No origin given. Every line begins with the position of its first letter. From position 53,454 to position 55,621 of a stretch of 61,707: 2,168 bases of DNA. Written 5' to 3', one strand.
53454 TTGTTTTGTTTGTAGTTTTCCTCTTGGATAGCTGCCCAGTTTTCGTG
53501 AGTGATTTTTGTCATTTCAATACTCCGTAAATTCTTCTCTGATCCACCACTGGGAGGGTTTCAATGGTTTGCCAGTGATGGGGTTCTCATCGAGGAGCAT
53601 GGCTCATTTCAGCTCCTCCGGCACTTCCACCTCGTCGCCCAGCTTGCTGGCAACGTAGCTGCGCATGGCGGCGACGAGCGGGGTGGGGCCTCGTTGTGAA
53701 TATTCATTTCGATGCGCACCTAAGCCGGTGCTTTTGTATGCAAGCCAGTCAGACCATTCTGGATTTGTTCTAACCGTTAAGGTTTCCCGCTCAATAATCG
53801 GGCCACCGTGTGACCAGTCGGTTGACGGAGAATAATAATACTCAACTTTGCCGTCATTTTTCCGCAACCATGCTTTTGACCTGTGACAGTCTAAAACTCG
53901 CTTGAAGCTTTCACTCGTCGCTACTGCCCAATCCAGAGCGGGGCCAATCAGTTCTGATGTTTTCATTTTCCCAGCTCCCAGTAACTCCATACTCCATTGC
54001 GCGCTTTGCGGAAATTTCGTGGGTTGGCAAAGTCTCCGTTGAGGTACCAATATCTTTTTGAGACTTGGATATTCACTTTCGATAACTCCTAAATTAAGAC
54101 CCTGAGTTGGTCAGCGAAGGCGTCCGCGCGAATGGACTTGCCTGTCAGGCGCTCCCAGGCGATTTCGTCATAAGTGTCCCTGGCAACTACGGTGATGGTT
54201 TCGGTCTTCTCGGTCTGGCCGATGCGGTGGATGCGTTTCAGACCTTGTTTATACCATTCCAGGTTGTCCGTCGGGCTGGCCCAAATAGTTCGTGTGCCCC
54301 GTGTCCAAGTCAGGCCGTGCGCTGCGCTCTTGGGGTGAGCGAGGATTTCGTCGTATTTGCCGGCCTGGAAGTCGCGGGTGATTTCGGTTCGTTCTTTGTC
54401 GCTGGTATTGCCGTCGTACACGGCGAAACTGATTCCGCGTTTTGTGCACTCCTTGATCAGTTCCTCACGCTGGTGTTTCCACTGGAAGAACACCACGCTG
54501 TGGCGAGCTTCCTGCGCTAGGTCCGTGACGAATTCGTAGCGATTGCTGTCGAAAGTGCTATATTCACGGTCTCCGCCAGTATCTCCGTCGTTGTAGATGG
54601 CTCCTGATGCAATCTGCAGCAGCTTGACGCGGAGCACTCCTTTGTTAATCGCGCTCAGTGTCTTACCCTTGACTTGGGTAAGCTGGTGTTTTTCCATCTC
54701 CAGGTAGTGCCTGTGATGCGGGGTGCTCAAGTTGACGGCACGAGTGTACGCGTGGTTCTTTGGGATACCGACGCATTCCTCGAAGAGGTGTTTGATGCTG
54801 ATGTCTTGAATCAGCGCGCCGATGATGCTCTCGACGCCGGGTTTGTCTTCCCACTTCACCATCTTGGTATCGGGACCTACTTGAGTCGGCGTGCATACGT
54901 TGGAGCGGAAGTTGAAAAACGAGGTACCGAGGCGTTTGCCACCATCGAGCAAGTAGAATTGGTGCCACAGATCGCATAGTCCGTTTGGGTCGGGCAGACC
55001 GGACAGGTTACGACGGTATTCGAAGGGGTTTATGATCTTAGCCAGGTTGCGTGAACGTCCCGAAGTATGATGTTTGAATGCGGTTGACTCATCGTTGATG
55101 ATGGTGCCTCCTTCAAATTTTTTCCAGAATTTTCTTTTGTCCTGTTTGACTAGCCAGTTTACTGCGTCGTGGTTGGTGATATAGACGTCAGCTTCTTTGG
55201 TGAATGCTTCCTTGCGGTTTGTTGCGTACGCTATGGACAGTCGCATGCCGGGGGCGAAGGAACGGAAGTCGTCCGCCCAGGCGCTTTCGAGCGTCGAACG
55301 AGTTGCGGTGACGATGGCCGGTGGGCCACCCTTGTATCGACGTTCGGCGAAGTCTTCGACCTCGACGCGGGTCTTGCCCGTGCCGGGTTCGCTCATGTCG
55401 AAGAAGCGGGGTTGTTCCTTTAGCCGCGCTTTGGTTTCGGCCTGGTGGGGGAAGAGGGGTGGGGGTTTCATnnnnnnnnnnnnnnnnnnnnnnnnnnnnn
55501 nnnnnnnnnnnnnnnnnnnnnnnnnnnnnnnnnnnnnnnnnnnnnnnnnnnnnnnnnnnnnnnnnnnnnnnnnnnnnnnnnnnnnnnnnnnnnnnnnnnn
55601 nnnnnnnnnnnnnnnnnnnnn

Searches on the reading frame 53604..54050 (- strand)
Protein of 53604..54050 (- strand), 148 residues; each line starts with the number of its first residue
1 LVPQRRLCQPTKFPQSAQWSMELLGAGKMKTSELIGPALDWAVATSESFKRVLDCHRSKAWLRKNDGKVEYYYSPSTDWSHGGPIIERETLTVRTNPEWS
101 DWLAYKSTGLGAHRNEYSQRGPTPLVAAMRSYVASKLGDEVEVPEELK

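Call 16: search_protein_families(library=pfam, proteins=[window:53604-54050:-], max_evalue=0.01)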
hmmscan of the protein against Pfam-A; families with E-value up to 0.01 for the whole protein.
window:53604-54050:- (148 aa): 1 family
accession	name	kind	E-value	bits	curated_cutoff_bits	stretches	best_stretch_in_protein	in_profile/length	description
PF10765.14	Phage_P22_NinX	-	1.2e-20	74.3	22.6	1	30-136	1-114/114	Bacteriophage P22, NinX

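Call 17: search_protein_families(library=phrogs, proteins=[window:53604-54050:-], max_evalue=0.01)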
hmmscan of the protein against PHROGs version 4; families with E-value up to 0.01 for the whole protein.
window:53604-54050:- (148 aa): 1 family
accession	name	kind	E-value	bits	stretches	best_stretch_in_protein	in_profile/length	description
phrog_4389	-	unknown function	1.1e-32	114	1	28-147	5-133/135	-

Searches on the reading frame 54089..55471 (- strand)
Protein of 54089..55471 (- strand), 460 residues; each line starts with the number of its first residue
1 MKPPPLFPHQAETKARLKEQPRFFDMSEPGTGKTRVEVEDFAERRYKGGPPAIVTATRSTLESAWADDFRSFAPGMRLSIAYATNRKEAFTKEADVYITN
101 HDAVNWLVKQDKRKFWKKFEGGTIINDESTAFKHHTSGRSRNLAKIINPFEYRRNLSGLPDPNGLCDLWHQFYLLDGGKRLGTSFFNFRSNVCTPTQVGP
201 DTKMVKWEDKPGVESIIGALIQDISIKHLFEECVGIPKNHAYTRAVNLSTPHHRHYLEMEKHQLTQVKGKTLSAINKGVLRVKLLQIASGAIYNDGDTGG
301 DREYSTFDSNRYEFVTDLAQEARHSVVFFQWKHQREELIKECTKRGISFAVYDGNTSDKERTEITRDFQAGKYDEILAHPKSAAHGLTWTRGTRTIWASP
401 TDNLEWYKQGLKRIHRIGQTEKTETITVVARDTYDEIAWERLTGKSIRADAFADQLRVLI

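Call 16: search_protein_families(library=pfam, proteins=[window:54089-55471:-], max_evalue=0.01)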
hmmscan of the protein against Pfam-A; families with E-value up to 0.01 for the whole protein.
window:54089-55471:- (460 aa): 3 families
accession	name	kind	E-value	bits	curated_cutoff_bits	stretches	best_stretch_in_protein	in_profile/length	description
PF00271.37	Helicase_C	-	1.4e-12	48.3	23.5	1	316-418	7-110/110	Helicase conserved C-terminal domain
PF04851.21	ResIII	-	2.9e-08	34.2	22.5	1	18-151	21-151/164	Type III restriction enzyme, res subunit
PF00270.35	DEAD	-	0.0004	20.6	26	1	8-150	2-145/167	DEAD/DEAH box helicase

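Call 17: search_protein_families(library=phrogs, proteins=[window:54089-55471:-], max_evalue=0.01)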
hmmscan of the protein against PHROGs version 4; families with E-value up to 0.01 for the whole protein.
window:54089-55471:- (460 aa): 4 families
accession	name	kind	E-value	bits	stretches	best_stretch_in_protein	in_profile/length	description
phrog_62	-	DNA, RNA and nucleotide metabolism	6.7e-91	306.6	1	3-453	694-1133/1881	DNA helicase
phrog_16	-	DNA, RNA and nucleotide metabolism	1e-11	44.9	2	283-423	458-591/986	DNA helicase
phrog_11354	-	unknown function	1e-09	39.1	1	359-450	10-102/116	-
phrog_29996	-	unknown function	1.7e-07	30.6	1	54-442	779-1153/1189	-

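Call 48: search_dna_similar(query=window:54089-55471:-, collection=phages, mode=protein, max_rows=25)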
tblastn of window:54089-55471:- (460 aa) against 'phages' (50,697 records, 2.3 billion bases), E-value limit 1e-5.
Records with a match: 2277; places in all: 2283; records where one place covers at least 80% of the query: 1574.
Best place of each record, by identity: <60% 2277.
By first word of the organism name: Salmonella 448; Pseudomonas 371; Escherichia 284; Streptococcus 135; Staphylococcus 110; Arthrobacter 105; Bacteroides 104; Gordonia 62; Serratia 29; Klebsiella 29; and 115 more.
By host as written in the record: - 152; Escherichia coli 151; Pseudomonas aeruginosa 145; Pseudomonas aeruginosa PAO1 106; Arthrobacter sp. ATCC 21022 95; Salmonella enterica subsp. enterica serovar Typhimurium 72; Salmonella enterica 71; Salmonella enterica subsp. enterica serovar Enteritidis 57; and 642 more.
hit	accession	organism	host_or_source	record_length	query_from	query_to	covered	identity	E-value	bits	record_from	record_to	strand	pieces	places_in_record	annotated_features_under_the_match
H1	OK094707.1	Pseudomonas phage YMC17/07/R4900a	Pseudomonas aeruginosa YMC17/07/R4900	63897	2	457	99%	34.6%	2e-82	283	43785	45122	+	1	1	putative helicase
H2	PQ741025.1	Pseudomonas phage CRPAP1904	Pseudomonas aeruginosa CRPA190 ...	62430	2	457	99%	34.6%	3e-82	282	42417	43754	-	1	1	putative helicase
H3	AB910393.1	Pseudomonas phage KPP25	Pseudomonas aeruginosa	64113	2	457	99%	34.6%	5e-82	281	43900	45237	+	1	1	putative helicase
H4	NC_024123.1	Pseudomonas phage KPP25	Pseudomonas aeruginosa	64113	2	457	99%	34.6%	5e-82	281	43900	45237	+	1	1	putative helicase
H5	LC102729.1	Pseudomonas phage phiR18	-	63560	2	457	99%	34.6%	1e-81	281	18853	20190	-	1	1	hypothetical protein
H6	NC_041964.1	Pseudomonas phage phiR18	-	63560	2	457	99%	34.6%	1e-81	281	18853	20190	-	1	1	hypothetical protein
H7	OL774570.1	Aeromonas phage phiA008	Aeromonas sp.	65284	1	433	94%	34.6%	4e-69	244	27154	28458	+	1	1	hypothetical protein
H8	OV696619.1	Glutamicibacter phage Montesquieu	French washed-rind cheese surface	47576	18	456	95%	32.1%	4e-48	183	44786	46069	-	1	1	DNA helicase HepA super family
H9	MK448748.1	Streptococcus phage Javan389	Streptococcus parauberis KCTC_11980BP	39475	6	457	98%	30.7%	6e-42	165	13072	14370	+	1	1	DNA helicase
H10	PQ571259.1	Bacteroides phage BF1-2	Bacteroides fragilis BL19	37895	6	460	99%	30.3%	4e-44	171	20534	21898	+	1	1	DNA helicase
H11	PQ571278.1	Bacteroides phage BT2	Bacteroides thetaiotaomicron BG12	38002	6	460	99%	30.1%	9e-44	170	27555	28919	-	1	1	DNA helicase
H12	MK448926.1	Streptococcus phage Javan392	Streptococcus parauberis KRS-02083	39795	6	457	98%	30.2%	3e-41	163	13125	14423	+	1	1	DNA helicase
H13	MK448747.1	Streptococcus phage Javan385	Streptococcus parauberis KCTC_11537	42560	6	457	98%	30.0%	2e-41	163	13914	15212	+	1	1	DNA helicase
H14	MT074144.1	Bacteroides phage HNL35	Bacteroides thetaiotaomicron VPI-5492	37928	6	460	99%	29.7%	5e-43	168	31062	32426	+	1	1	hypothetical protein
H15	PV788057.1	Bacteroides phage BT50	Bacteroides thetaiotaomicron VPI-5482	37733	6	460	99%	29.7%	2e-42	166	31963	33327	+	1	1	DNA helicase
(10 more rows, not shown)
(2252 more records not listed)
